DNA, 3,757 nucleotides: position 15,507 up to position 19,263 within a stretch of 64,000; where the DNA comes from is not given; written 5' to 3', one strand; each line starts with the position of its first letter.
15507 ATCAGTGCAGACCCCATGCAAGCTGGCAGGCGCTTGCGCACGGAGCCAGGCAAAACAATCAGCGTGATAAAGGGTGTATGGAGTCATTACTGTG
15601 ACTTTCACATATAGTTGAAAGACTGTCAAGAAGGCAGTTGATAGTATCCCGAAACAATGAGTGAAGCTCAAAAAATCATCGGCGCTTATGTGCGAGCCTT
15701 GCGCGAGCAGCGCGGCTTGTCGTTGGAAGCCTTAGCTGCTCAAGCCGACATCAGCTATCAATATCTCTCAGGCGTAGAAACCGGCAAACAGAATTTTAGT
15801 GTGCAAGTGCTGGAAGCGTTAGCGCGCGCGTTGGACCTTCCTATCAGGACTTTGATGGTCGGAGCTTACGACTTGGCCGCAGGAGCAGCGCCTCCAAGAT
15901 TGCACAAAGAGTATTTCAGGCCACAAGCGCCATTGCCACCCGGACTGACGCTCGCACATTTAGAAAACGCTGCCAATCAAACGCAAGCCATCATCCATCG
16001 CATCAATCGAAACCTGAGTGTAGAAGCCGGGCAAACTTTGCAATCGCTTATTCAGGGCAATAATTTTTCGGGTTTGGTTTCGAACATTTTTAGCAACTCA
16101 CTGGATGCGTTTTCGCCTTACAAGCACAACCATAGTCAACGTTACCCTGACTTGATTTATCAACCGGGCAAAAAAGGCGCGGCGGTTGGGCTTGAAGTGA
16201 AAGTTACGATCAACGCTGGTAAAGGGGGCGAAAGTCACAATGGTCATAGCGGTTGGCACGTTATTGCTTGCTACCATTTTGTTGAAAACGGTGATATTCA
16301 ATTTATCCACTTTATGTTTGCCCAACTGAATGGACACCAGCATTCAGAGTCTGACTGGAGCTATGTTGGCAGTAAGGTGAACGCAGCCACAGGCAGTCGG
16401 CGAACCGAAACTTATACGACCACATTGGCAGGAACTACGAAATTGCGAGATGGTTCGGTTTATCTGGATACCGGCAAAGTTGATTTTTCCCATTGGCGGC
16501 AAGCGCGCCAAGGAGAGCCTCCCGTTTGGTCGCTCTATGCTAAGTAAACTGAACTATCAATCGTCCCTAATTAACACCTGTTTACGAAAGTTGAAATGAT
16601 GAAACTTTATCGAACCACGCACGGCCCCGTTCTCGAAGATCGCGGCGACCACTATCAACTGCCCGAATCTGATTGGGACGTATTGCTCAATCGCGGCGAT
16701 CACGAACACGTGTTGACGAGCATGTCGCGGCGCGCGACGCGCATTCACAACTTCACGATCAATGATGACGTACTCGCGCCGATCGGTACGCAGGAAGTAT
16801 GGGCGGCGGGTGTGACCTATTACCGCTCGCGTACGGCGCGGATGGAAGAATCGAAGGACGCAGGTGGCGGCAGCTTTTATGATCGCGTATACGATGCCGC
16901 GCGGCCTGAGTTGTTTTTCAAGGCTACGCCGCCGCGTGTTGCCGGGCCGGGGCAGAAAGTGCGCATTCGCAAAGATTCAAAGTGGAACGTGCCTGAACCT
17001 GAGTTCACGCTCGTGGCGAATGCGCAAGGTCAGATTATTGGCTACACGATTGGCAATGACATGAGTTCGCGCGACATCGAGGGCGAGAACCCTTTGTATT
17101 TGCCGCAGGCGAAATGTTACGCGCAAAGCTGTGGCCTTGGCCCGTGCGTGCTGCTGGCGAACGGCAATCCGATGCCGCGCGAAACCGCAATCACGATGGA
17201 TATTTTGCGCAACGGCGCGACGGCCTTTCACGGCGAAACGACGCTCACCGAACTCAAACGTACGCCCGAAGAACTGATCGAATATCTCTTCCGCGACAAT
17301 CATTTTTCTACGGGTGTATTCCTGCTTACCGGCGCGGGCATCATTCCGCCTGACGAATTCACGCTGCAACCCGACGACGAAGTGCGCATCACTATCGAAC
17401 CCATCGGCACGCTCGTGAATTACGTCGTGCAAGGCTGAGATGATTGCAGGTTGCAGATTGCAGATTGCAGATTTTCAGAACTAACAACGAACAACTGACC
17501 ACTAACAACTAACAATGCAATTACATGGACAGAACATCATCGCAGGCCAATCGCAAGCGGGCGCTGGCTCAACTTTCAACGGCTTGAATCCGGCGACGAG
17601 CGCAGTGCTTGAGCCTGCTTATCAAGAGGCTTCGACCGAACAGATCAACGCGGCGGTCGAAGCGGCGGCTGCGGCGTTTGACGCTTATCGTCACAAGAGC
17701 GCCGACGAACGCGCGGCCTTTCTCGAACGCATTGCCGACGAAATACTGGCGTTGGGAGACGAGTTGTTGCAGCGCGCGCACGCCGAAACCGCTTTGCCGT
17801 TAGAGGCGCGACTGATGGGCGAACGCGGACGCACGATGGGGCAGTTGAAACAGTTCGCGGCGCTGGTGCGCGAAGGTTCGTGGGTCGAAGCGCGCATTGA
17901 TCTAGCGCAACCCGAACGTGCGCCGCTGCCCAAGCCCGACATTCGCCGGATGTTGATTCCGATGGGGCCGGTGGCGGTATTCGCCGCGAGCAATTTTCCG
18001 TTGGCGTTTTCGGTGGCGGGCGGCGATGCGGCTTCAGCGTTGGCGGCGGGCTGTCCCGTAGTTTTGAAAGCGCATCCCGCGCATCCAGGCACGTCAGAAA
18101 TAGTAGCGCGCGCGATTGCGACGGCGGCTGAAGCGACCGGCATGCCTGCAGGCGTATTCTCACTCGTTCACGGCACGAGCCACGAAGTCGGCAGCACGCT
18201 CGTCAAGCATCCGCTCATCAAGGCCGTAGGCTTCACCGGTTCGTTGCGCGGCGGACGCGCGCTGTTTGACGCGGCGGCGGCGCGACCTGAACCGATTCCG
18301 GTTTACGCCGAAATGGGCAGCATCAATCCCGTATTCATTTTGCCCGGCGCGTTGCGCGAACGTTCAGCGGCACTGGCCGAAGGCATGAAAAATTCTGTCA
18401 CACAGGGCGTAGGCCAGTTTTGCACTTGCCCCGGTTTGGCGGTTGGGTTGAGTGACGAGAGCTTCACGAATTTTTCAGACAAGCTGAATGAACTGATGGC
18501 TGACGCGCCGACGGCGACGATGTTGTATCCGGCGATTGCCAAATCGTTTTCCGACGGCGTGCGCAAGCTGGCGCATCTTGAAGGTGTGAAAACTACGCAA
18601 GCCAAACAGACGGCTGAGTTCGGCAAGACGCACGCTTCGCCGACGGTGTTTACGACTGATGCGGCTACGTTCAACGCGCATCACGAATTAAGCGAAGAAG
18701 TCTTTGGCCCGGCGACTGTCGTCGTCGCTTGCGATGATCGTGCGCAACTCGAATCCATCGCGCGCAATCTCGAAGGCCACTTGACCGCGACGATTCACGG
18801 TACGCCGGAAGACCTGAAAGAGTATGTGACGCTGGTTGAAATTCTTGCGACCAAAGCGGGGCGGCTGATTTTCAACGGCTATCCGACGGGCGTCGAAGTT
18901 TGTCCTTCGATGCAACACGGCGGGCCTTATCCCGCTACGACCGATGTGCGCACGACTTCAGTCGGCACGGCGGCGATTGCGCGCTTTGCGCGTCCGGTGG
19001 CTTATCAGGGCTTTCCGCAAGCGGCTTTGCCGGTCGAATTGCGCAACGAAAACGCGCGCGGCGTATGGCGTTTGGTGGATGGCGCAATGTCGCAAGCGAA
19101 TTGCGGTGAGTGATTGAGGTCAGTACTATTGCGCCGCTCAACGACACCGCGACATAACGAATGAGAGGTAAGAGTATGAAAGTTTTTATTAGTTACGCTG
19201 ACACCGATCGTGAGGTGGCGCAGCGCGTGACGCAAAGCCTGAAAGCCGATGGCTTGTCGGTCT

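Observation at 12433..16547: Compact ~4-kb defense island (PARIS-like pair + type II R-M) embedded between metabolic genes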

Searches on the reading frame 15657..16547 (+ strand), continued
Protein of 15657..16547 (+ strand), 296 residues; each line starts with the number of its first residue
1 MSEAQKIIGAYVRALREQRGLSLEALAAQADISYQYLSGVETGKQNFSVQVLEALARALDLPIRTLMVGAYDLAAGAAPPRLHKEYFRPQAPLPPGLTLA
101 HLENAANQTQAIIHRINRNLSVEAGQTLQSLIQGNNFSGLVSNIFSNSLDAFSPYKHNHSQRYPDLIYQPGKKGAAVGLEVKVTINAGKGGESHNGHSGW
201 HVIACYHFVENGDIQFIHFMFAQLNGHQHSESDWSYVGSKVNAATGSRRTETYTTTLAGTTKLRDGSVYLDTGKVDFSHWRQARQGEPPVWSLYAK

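Call 76: find_related_loci(query=A1, collection=viral_contigs, flank=5000)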
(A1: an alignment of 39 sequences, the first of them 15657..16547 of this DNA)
Query A1 (296 aa) in viral_contigs; peptide patterns used: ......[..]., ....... (x = any residue, [..] = any of these).
23 stretches matched a pattern; 2 encode a relative of the query (tblastn E <= 1e-3); 2 distinct loci.
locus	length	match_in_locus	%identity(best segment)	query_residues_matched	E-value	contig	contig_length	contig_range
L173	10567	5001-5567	45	82-278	3e-48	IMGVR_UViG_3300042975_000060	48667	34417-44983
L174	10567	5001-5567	45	82-278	2e-48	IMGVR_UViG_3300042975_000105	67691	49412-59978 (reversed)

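Call 79: find_encoding_contigs(protein=P0003, flank=5000, max_places=2)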
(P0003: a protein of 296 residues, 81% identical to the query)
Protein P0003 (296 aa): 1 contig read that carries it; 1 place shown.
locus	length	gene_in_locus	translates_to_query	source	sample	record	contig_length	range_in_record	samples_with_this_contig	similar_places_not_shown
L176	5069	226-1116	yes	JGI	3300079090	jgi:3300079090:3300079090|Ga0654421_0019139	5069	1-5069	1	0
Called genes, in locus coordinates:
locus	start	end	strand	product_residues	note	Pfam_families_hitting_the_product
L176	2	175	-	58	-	?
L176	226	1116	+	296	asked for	PF13560:HTH_31, PF01381:HTH_3, PF13443:HTH_26 (weak)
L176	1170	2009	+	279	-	PF01557:FAA_hydrolase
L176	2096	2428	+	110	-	PF00171:Aldedh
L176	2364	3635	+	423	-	PF00171:Aldedh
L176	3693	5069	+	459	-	?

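Call 86: fold_search(model_id=the predicted structure, library=pdb)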
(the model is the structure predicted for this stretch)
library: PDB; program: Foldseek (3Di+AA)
matches with E <= 10: 757; with E <= 0.001: 72
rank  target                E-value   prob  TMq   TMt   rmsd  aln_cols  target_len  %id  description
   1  5woq_A                5.6e-06  1.00  0.24  0.85   1.8        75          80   31  Crystal structure of an XRE family protein transcriptional regulator from Mycobacterium smegmatis (released 2017-08-16)
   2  3f52_A                6.0e-06  1.00  0.25  0.88   2.3        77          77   26  Crystal structure of the clp gene regulator ClgR from C. glutamicum (released 2008-11-18)
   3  5woq_B                8.0e-06  1.00  0.24  0.81   1.9        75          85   31  Crystal structure of an XRE family protein transcriptional regulator from Mycobacterium smegmatis (released 2017-08-16)
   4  2b5a_B                1.1e-05  1.00  0.23  0.87   2.1        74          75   30  C.BclI, Control Element of the BclI Restriction-Modification System (released 2006-01-03)
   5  5woq_C                1.2e-05  1.00  0.24  0.82   1.5        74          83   31  Crystal structure of an XRE family protein transcriptional regulator from Mycobacterium smegmatis (released 2017-08-16)
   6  1y7y_B                1.5e-05  1.00  0.21  0.90   0.7        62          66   39  High-resolution crystal structure of the restriction-modification controller protein C.AhdI from Aeromonas hydrophila (released 2005-02-22)
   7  3f52_E                1.7e-05  1.00  0.23  0.84   1.2        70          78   27  Crystal structure of the clp gene regulator ClgR from C. glutamicum (released 2008-11-18)
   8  3f51_C                2.1e-05  1.00  0.24  0.77   1.3        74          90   27  Crystal Structure of the clp gene regulator ClgR from Corynebacterium glutamicum (released 2008-11-18)
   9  2b5a_A                2.1e-05  1.00  0.23  0.86   2.0        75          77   29  C.BclI, Control Element of the BclI Restriction-Modification System (released 2006-01-03)
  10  2b5a_C                2.5e-05  1.00  0.23  0.87   2.0        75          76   29  C.BclI, Control Element of the BclI Restriction-Modification System (released 2006-01-03)
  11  3f51_A                3.1e-05  1.00  0.24  0.74   1.3        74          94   27  Crystal Structure of the clp gene regulator ClgR from Corynebacterium glutamicum (released 2008-11-18)
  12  1y7y_A                3.7e-05  1.00  0.21  0.85   2.1        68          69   35  High-resolution crystal structure of the restriction-modification controller protein C.AhdI from Aeromonas hydrophila (released 2005-02-22)
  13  4i6u_A                4.2e-05  1.00  0.23  0.81   2.1        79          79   16  Crystal Structure of a Y37F mutant of the Restriction-Modification Controller Protein C.Esp1396I (released 2013-11-13)
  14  3f51_B                4.5e-05  1.00  0.24  0.75   1.3        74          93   27  Crystal Structure of the clp gene regulator ClgR from Corynebacterium glutamicum (released 2008-11-18)
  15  3f51_D                5.0e-05  1.00  0.24  0.75   1.4        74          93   27  Crystal Structure of the clp gene regulator ClgR from Corynebacterium glutamicum (released 2008-11-18)
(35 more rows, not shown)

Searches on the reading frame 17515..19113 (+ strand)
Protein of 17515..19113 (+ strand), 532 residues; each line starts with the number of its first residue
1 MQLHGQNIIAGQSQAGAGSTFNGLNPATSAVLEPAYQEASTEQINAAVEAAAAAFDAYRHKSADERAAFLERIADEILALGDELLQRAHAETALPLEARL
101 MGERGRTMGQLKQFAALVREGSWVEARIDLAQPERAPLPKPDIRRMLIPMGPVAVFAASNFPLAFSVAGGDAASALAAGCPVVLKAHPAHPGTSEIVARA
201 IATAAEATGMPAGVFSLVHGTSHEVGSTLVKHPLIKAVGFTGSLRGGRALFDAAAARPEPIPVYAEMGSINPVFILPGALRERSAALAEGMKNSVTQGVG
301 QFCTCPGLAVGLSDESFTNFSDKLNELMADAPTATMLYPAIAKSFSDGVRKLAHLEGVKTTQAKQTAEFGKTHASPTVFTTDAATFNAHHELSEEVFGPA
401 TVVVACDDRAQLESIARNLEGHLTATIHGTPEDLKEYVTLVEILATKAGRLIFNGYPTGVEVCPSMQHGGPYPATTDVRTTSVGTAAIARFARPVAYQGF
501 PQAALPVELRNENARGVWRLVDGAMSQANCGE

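Call 8: search_protein_families(library=pfam, proteins=[window:17515-19113:+], max_evalue=0.001)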
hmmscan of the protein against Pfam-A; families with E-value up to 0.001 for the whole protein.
window:17515-19113:+ (532 aa): 1 family
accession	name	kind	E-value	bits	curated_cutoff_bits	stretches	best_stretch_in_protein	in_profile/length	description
PF00171.27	Aldedh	-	4.2e-51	174.4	23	1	18-470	6-437/461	Aldehyde dehydrogenase family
